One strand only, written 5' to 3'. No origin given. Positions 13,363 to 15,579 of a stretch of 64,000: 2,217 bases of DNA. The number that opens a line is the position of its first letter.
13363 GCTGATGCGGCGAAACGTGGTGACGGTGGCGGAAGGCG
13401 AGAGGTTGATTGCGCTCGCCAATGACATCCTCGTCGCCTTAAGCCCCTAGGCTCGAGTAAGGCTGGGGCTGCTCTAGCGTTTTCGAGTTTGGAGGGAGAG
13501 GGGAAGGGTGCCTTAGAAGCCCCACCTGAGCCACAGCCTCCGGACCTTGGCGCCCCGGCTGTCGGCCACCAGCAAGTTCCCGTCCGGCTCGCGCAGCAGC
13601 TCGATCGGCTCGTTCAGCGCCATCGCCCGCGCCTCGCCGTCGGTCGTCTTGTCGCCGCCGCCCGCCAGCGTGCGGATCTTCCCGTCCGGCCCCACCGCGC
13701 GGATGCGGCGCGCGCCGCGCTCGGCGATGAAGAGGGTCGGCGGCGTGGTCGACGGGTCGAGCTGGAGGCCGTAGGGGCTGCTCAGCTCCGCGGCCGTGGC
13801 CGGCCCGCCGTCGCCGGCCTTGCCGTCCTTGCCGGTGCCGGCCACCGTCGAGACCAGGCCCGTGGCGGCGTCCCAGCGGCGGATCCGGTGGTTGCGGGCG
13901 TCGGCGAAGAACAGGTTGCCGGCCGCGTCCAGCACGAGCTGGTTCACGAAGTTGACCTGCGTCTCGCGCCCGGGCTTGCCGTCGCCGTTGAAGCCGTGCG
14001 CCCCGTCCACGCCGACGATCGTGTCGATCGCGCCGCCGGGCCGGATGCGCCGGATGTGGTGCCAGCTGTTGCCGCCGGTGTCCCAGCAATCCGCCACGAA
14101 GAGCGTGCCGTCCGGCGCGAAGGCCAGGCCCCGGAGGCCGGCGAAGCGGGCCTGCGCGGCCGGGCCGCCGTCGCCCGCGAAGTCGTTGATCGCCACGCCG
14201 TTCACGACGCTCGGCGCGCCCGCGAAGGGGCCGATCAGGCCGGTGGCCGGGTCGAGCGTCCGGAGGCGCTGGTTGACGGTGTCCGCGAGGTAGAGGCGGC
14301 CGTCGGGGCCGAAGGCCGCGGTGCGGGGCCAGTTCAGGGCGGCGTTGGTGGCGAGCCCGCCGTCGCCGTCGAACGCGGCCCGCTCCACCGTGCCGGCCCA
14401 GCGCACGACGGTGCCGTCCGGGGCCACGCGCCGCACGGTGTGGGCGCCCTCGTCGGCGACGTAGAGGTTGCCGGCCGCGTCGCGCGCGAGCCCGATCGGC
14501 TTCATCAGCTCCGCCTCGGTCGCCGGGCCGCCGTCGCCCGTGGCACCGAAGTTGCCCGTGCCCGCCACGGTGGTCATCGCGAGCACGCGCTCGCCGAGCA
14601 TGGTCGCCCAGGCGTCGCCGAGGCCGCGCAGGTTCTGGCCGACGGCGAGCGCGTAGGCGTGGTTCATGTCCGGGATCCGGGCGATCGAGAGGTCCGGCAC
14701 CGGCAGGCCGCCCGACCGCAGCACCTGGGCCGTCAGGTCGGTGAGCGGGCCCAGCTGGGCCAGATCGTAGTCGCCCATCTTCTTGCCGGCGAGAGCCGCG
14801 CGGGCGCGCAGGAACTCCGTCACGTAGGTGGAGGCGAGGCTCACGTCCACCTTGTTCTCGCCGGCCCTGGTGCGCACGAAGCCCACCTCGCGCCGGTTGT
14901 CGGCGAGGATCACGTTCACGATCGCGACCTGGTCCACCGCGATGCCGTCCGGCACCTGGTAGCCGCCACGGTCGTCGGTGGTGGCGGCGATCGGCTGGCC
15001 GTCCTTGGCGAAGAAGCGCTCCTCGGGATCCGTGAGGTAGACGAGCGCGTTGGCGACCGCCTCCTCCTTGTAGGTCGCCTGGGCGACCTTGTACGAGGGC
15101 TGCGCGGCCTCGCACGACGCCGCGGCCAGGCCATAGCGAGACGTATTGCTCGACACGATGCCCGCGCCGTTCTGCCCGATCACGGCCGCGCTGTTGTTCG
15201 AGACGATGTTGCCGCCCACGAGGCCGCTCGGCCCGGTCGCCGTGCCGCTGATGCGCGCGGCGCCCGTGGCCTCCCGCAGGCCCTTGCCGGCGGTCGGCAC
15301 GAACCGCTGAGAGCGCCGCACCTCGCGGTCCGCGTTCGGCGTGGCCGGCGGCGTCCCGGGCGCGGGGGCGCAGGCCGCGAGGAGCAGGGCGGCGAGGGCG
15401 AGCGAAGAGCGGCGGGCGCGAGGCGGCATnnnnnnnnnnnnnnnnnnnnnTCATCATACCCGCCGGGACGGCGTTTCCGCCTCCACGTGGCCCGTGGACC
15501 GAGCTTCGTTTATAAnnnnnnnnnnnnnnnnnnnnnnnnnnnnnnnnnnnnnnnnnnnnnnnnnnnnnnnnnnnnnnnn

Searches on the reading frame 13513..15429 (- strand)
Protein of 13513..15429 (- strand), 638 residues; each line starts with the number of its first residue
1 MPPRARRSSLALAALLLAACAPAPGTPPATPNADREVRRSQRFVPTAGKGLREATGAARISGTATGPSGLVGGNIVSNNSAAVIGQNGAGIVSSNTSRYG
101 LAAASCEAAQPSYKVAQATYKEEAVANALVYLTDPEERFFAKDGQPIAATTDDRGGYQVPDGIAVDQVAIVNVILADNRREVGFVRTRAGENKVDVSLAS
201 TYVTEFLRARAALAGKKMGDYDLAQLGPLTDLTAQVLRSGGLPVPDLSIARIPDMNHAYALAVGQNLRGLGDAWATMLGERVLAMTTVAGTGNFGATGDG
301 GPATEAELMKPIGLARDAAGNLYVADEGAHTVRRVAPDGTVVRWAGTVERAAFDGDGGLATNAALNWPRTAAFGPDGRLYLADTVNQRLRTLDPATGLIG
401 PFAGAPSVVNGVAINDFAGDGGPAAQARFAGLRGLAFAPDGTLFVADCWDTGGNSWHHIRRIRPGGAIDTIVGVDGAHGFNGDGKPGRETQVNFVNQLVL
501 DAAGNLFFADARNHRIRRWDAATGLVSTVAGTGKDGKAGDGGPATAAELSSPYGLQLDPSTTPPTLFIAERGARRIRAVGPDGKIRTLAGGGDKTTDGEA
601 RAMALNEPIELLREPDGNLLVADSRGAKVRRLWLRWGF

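Call 3: search_protein_families(library=pfam, proteins=[window:13513-15429:-], max_evalue=0.1)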
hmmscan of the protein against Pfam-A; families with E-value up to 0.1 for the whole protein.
window:13513-15429:- (638 aa): 6 families
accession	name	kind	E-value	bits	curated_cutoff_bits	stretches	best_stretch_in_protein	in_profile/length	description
PF25021.1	TEN_NHL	-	2.1e-24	86.6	27.1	4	332-392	287-356/357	Teneurin NHL domain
PF01436.27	NHL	-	1.1e-16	60.3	20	2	309-333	2-26/28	NHL repeat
PF08450.18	SGL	-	1.1e-06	28.9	26.3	0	309-343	184-218/246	SMP-30/Gluconolactonase/LRE-like region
PF13449.12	Phytase-like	-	9.3e-05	22.9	27.6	1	313-350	72-109/284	Esterase-like activity of phytase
PF23500.1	DUF7133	-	0.0065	16.2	27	0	368-387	331-350/385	Domain of unknown function (DUF7133)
PF24684.1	Vgb_lyase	-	0.035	13.4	50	0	310-344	182-216/290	Virginiamycin B lyase family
